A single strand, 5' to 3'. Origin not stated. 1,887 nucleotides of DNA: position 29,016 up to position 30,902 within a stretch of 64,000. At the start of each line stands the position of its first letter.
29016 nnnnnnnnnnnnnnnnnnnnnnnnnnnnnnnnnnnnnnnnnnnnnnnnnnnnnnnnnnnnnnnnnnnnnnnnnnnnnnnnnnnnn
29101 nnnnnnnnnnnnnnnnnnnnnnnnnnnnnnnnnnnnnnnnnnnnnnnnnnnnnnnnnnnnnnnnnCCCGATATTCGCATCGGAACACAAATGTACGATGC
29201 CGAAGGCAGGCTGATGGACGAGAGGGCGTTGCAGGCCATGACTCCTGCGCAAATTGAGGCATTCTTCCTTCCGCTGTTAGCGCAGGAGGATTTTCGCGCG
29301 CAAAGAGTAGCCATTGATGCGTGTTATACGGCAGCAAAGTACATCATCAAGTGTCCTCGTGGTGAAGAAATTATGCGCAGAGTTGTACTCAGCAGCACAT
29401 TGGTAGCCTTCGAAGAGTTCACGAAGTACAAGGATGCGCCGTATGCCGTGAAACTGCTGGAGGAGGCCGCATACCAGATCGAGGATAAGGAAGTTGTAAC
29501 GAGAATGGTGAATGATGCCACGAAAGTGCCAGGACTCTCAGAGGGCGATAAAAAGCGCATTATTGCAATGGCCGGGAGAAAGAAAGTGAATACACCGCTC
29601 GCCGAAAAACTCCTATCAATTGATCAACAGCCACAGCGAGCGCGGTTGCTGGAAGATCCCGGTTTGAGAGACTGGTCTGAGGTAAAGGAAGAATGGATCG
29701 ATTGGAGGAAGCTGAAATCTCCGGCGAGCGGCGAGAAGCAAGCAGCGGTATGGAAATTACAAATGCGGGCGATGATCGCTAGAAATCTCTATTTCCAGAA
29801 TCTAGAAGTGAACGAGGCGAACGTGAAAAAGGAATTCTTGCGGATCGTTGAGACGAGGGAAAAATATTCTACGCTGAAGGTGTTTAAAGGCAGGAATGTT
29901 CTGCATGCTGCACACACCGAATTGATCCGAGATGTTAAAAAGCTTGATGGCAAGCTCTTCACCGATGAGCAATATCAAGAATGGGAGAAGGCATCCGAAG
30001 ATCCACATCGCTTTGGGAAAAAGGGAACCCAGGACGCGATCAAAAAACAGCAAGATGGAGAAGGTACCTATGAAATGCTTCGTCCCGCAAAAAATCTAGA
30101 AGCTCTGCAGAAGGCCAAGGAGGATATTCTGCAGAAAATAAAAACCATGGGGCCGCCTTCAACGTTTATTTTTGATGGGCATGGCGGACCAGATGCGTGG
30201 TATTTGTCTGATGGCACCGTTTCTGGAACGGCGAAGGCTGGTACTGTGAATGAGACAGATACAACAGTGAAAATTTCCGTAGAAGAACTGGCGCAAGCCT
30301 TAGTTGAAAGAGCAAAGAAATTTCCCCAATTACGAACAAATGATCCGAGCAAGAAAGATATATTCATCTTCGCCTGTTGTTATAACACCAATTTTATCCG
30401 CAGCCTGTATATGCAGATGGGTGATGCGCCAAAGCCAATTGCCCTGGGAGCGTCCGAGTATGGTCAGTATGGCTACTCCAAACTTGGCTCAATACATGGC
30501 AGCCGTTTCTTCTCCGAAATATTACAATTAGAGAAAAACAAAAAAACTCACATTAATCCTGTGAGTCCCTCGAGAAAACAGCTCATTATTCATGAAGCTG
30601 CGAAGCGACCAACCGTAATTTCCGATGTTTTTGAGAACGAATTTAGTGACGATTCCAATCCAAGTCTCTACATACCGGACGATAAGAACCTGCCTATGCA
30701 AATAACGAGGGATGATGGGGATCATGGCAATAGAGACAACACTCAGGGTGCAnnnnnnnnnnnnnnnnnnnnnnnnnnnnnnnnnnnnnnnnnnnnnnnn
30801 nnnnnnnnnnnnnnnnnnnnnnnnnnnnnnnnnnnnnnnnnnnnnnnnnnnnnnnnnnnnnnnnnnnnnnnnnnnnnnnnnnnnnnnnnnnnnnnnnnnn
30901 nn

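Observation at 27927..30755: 942-aa orphan protein ending in a legumain/caspase-fold (clan CD) His-Cys dyad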

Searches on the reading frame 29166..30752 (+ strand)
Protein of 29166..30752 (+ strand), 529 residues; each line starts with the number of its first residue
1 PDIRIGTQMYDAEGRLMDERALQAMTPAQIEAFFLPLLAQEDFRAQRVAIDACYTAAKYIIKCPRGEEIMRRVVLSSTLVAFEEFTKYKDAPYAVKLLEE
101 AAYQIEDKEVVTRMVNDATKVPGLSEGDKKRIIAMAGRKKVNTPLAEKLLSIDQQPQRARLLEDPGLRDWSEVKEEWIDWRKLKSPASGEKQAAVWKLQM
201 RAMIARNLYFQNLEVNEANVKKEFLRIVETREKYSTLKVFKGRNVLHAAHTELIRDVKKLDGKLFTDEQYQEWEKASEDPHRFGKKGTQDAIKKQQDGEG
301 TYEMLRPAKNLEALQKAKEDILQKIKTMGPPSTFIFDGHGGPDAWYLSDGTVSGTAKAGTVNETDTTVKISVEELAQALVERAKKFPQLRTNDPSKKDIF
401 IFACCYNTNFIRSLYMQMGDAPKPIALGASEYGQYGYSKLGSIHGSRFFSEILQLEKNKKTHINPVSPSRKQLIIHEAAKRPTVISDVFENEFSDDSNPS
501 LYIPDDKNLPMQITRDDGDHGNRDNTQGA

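Call 35: search_solved_structures(query=A2, max_evalue=10, show_alignments=2)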
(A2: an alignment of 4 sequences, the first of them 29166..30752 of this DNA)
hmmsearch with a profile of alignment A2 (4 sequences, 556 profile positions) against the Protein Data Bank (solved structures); distinct sequences matched with E-value up to 10: 3.
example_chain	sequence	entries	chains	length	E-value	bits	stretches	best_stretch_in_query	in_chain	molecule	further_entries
8esq_z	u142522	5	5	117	0.065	15.2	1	19-78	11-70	UPF0642 protein C32H8.05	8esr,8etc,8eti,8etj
2dnn_A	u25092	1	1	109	0.68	11.8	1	340-377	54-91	RNA-binding protein 12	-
9b0x_O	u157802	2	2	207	0.84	11.5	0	142-213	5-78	ATP synthase subunit OSCP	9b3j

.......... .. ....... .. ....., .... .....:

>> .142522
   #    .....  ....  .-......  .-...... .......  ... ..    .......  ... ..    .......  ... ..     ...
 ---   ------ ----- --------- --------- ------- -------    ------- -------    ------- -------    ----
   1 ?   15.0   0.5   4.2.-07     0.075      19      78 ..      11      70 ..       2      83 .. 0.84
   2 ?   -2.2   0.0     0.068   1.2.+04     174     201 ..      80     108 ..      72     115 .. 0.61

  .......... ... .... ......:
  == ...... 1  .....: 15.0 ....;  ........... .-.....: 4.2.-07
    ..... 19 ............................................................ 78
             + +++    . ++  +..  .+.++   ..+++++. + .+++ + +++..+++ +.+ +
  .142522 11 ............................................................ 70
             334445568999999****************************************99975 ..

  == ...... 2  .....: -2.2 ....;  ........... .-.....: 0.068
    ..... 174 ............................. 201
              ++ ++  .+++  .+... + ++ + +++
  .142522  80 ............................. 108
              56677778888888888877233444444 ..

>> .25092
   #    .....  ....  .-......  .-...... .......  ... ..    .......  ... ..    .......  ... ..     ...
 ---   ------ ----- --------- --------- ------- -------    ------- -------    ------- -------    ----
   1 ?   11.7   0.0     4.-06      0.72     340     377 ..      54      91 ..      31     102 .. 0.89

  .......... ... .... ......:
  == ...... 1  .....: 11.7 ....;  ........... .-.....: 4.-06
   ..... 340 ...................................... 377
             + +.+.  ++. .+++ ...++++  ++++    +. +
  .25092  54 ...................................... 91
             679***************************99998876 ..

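Call 37: search_protein_families(library=pfam, alignment_id=A2, max_evalue=10)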
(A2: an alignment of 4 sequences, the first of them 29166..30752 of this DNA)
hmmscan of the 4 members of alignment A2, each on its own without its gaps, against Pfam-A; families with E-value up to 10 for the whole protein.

A. member 1, window:29166-30752:+ (529 aa): 2 families
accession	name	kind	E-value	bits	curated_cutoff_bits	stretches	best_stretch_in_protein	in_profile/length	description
PF07225.17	NDUF_B4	-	0.14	12.5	21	1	134-171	28-65/124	NADH-ubiquinone oxidoreductase B15 subunit (NDUFB4)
PF01364.23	Peptidase_C25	-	0.14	11.8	23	1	297-410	209-276/374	Peptidase family C25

B. families by the number of members that match (of 4 scanned): 3 families
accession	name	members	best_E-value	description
PF18780.6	HNH_repeat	1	0.04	Homing endonuclease associated repeat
PF01364.23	Peptidase_C25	1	0.14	Peptidase family C25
PF07225.17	NDUF_B4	1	0.14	NADH-ubiquinone oxidoreductase B15 subunit (NDUFB4)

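Call 39: find_homologous_proteins(query=A2, max_evalue=0.01)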
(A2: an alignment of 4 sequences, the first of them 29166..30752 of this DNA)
Query A2 (4 sequences) (529 aa, profile of the alignment): 28 proteins with E <= 0.01 among 8000 candidates.
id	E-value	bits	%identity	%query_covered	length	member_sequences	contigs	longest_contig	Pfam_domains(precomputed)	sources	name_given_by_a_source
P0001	4.0e-271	919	100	100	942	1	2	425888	-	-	-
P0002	2.0e-267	907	67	100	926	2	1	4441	-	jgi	-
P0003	4.5e-138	480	42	97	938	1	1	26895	-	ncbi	-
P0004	2.3e-137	477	39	98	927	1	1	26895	-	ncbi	-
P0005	3.8e-130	453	39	97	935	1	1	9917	-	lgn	-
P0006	1.3e-120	422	40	100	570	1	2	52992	-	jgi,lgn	jgi:hypothetical protein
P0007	3.2e-111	391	38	87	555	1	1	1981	-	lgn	-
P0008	1.7e-108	382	42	73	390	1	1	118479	-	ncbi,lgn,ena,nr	ncbi:MAG: Uncharacterized protein Greene041619_571 [Candidatus Peregrinibacteria bacterium Greene041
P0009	2.4e-103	365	36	88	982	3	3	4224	-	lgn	-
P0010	3.9e-101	358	35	90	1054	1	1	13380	-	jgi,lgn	-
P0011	1.1e-79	287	40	67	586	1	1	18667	-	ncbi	-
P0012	6.7e-78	281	33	83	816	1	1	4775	-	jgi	jgi:hypothetical protein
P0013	2.3e-73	266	33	68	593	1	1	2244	-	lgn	-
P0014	3.5e-73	265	30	93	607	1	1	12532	-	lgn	-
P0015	3.3e-70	256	34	60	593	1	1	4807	-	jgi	jgi:hypothetical protein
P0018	6.1e-68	248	36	68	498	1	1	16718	-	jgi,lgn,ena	-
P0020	1.0e-60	224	35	67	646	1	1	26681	-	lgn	-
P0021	2.1e-58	217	32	70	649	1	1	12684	-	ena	-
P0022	3.4e-58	216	35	67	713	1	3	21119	-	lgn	-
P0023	3.1e-55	206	36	61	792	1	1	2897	PF02845.23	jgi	-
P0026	6.3e-28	116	31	57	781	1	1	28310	-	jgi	jgi:hypothetical protein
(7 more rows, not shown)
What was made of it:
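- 28 proteins were recovered with an alignment query (call 39).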

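Call 51: find_encoding_contigs(protein=P0003, flank=10000, max_places=2)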
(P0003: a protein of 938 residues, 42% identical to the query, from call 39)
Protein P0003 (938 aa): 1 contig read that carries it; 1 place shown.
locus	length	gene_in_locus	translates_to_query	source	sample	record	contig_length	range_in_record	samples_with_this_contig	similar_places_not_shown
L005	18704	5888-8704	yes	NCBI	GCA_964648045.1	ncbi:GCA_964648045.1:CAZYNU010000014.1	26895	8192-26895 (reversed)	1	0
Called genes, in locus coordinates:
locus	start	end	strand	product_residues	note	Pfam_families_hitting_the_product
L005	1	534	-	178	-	?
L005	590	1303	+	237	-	-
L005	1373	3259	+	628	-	PF00012:HSP70, PF06723:MreB_Mbl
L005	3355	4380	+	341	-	-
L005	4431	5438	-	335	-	PF00044:Gp_dh_N, PF02800:Gp_dh_C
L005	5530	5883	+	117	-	-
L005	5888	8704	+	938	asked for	-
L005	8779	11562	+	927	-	-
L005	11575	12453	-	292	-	PF01261:AP_endonuc_2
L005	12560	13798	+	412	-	PF01743:PolyA_pol, PF12627:PolyA_pol_RNAbd, PF01966:HD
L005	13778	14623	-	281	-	PF00950:ABC-3, PF01032:FecCD (weak)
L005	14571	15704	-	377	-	PF07907:YibE_F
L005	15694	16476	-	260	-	PF00005:ABC_tran, PF13304:AAA_21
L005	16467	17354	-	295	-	PF01297:ZnuA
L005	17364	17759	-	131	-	PF01475:FUR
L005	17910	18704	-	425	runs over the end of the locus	PF00403:HMA (weak), PF13386:DsbD_2, PF13473:Cupredoxin_1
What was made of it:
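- Tandem paralogues occur in L005 (call 51).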

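Call 52: find_encoding_contigs(protein=P0008, flank=10000, max_places=2)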
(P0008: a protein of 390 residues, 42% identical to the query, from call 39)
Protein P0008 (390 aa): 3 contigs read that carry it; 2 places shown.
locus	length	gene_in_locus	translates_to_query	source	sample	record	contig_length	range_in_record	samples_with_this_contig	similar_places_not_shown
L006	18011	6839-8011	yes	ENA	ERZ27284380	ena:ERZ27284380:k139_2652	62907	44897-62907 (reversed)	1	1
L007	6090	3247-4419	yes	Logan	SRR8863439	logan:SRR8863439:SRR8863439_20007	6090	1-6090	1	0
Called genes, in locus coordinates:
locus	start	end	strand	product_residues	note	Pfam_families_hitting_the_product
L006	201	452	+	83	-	-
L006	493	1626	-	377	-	PF06849:DUF1246, PF06973:DUF1297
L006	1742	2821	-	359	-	PF06849:DUF1246, PF06973:DUF1297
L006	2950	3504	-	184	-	-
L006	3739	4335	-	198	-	-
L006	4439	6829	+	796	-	PF02369:Big_1, PF09134:Invasin_D3 (weak), PF18565:Glyco_hydro2_C5 (faint), PF00041:fn3 (weak)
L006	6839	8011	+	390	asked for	-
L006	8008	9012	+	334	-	PF00294:PfkB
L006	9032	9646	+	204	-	-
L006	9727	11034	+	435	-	PF00515:TPR_1 (faint), PF07719:TPR_2 (faint), PF13174:TPR_6 (faint), PF13424:TPR_12 (faint), PF13428:TPR_14 (faint), PF13432:TPR_16 (faint), PF23914:TPR_CcmH_CycH (weak), PF14559:TPR_19 (weak), +4 more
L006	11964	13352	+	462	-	-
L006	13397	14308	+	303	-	PF02355:SecD_SecF_C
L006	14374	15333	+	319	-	-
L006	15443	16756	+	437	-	PF05697:Trigger_N, PF00254:FKBP_C, PF05698:Trigger_C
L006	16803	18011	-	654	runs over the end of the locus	PF13328:HD_4, PF04607:RelA_SpoT, PF02824:TGS, PF28438:RelA_RIS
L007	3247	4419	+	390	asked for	-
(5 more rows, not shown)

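Call 53: find_encoding_contigs(protein=P0006, flank=10000, max_places=2)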
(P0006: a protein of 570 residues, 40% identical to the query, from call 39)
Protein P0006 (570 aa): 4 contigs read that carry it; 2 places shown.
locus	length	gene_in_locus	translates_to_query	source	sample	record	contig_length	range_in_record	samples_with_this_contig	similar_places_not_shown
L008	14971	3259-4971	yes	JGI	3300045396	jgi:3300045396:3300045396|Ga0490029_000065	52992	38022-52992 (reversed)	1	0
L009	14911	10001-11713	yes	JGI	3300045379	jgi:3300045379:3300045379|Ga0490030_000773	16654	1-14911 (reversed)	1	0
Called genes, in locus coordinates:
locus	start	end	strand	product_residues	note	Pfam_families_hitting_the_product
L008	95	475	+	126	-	PF05050:Methyltransf_21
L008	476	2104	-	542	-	-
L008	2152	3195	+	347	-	-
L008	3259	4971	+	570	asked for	-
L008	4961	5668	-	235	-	-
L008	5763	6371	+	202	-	PF01872:RibD_C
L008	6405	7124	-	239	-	-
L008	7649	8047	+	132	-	PF18895:T4SS_pilin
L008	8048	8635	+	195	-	PF18895:T4SS_pilin (faint)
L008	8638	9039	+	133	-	PF18895:T4SS_pilin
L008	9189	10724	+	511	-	PF00133:tRNA-synt_1, PF09334:tRNA-synt_1g, PF00133:tRNA-synt_1, PF01406:tRNA-synt_1e (weak), PF08264:Anticodon_1 (weak)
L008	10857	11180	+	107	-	PF04845:PurA (weak)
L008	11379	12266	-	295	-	PF00551:Formyl_trans_N, PF02911:Formyl_trans_C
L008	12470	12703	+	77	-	PF02033:RBFA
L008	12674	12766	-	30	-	-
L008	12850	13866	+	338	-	PF01368:DHH, PF02272:DHHA1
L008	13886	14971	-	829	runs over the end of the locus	PF03135:CagE_TrbE_VirB (faint), PF11130:TraC_F_IV (weak), PF01935:DUF87, PF12846:AAA_10, PF19044:P-loop_TraG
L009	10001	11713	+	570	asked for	-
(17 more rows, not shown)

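Call 57: list_cluster_members(proteins=[P0003, P0041, P0050, P0011, P0162, P0008, P0018, P0043, P0021, P0023])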
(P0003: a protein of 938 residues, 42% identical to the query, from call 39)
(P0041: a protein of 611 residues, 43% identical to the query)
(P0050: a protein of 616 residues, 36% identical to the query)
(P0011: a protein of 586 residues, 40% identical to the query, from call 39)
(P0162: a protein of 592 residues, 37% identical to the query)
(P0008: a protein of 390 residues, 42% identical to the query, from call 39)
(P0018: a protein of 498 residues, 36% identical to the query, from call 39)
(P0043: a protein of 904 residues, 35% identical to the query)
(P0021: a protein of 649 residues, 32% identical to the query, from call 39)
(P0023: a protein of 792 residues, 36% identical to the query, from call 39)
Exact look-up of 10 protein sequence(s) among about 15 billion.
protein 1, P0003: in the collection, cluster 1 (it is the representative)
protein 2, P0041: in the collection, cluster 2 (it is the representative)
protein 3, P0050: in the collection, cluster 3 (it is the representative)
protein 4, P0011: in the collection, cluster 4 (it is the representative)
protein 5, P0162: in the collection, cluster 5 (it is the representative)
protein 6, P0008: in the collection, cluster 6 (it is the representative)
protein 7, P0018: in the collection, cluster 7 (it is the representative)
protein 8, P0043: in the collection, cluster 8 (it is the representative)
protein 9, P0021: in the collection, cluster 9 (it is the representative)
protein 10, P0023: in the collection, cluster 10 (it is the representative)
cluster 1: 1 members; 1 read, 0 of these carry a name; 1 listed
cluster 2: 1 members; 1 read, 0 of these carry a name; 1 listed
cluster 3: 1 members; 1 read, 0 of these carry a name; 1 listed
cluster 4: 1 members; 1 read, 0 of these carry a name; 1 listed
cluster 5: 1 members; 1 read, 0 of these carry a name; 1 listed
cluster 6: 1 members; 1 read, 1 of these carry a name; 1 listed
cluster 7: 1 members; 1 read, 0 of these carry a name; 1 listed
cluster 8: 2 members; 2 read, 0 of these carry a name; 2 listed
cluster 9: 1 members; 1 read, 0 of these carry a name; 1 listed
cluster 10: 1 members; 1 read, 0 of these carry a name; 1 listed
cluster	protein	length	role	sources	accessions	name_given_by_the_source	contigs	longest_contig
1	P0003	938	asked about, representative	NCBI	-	-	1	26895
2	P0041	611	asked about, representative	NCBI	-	-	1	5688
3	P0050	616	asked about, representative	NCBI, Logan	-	-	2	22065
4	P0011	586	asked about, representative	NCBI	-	-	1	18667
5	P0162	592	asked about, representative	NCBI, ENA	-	-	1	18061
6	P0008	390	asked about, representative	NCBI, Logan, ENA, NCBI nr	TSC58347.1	MAG: Uncharacterized protein Greene041619_571 [Candidatus Peregrinibacteria bacterium ...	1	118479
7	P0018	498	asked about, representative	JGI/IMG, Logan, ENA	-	-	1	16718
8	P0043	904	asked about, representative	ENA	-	-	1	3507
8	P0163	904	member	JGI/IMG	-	-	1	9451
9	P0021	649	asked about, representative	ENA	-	-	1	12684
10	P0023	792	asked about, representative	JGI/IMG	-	-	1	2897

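Call 72: find_related_loci(query=A2, collection=metagenome_contigs, flank=10000)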
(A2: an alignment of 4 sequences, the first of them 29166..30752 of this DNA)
Query A2 (529 aa) in metagenome_contigs; peptide patterns used: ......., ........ (x = any residue, [..] = any of these).
600 stretches matched a pattern (row limit reached: there are more); 3 encode a relative of the query (tblastn E <= 1e-3); 3 distinct loci.
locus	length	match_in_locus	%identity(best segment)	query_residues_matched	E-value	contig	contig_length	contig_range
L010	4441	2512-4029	67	1-527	0e+0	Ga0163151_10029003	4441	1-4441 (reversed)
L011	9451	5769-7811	33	54-516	2e-62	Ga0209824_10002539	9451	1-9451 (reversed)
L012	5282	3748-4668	33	160-521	3e-47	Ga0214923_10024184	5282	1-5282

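Call 73: find_encoding_contigs(protein=P0026, flank=8000, max_places=1)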
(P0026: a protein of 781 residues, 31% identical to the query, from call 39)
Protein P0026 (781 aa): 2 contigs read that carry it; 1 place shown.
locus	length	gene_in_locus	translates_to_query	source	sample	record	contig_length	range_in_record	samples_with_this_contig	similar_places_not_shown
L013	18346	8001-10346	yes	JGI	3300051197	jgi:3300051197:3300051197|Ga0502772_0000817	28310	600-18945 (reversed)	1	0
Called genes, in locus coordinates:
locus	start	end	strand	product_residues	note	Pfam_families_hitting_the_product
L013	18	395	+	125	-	-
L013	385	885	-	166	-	PF00186:DHFR_1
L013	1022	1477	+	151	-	-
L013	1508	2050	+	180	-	PF00383:dCMP_cyt_deam_1, PF14437:MafB19-deam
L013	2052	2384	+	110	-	-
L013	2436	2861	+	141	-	-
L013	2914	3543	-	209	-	PF08843:AbiEii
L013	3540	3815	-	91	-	PF21956:DUF6922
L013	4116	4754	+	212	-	-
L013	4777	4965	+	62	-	-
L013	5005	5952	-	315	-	PF00303:Thymidylat_synt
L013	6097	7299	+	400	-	PF00464:SHMT, PF00155:Aminotran_1_2 (weak)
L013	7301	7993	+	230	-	PF01712:dNK (weak), PF02223:Thymidylate_kin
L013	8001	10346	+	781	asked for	-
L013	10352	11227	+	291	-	-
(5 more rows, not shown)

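Call 74: find_encoding_contigs(protein=P0020, flank=8000, max_places=1)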
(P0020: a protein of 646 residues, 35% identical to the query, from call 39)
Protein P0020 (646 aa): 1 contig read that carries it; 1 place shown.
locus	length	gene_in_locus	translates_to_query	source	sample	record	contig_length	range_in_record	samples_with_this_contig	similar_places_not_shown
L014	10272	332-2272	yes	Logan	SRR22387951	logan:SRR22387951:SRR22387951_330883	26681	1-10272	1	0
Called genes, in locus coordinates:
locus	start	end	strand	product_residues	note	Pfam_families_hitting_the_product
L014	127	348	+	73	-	-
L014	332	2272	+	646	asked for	-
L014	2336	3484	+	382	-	-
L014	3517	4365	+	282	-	PF00702:Hydrolase (weak)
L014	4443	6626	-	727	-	PF01138:RNase_PH, PF03725:RNase_PH_C, PF03726:PNPase (weak), PF01138:RNase_PH, PF00013:KH_1, PF00575:S1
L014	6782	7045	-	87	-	PF00312:Ribosomal_S15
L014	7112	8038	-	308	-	PF01544:CorA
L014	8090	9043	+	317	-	-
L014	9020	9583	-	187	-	PF11750:DUF3307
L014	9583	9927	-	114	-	PF00027:cNMP_binding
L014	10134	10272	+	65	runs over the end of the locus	-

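Call 76: find_encoding_contigs(protein=P0022, flank=8000, max_places=1)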
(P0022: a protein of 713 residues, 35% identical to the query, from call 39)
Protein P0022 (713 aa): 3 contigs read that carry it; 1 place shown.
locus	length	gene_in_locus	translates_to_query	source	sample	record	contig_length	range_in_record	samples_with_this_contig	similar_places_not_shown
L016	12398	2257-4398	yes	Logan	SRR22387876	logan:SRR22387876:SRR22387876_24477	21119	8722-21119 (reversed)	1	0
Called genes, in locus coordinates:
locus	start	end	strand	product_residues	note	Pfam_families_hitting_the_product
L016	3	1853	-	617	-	?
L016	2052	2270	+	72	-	-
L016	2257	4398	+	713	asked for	-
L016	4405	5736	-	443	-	-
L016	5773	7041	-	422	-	PF02403:Seryl_tRNA_N, PF00587:tRNA-synt_2b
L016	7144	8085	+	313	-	-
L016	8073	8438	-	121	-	-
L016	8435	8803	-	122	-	PF22091:DUF6941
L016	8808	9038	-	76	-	-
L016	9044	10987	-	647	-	PF00012:HSP70, PF06723:MreB_Mbl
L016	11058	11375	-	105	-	-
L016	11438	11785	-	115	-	-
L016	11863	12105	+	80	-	-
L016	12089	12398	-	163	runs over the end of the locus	PF01025:GrpE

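Call 98: search_protein_families(library=pfam, proteins=[L008:2152-3192:+, L005:5530-5880:+], max_evalue=0.001)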
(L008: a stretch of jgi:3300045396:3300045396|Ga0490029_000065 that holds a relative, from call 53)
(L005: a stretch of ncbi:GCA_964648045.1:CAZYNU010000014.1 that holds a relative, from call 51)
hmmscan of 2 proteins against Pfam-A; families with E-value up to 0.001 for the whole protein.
L008:2152-3192:+ (347 aa): 0 families

L005:5530-5880:+ (117 aa): 0 families

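Call 104: find_encoding_contigs(protein=P0010, flank=6000, max_places=1)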
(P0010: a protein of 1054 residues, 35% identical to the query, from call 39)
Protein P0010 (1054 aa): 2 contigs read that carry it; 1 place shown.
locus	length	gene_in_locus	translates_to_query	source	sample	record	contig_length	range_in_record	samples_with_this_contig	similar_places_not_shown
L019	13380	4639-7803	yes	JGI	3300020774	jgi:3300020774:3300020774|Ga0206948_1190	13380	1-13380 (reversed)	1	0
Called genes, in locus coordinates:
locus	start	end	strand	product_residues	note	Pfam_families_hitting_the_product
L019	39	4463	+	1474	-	PF01381:HTH_3 (faint), PF13443:HTH_26 (faint), PF13560:HTH_31 (faint), PF00270:DEAD, PF04851:ResIII, PF00271:Helicase_C, PF12844:HTH_19 (faint)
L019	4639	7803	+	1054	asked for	-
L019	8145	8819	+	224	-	PF03432:Relaxase, PF22863:TraI_middle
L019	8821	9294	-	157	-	PF13358:DDE_3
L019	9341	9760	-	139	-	PF13384:HTH_23 (weak), PF13551:HTH_29 (faint)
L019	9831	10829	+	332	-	PF22863:TraI_middle, PF18821:LPD7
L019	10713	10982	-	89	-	-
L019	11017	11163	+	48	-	-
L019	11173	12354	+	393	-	PF02463:SMC_N, PF13476:AAA_23 (weak), PF13304:AAA_21 (weak)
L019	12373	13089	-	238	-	PF02666:PS_Dcarbxylase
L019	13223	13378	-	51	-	?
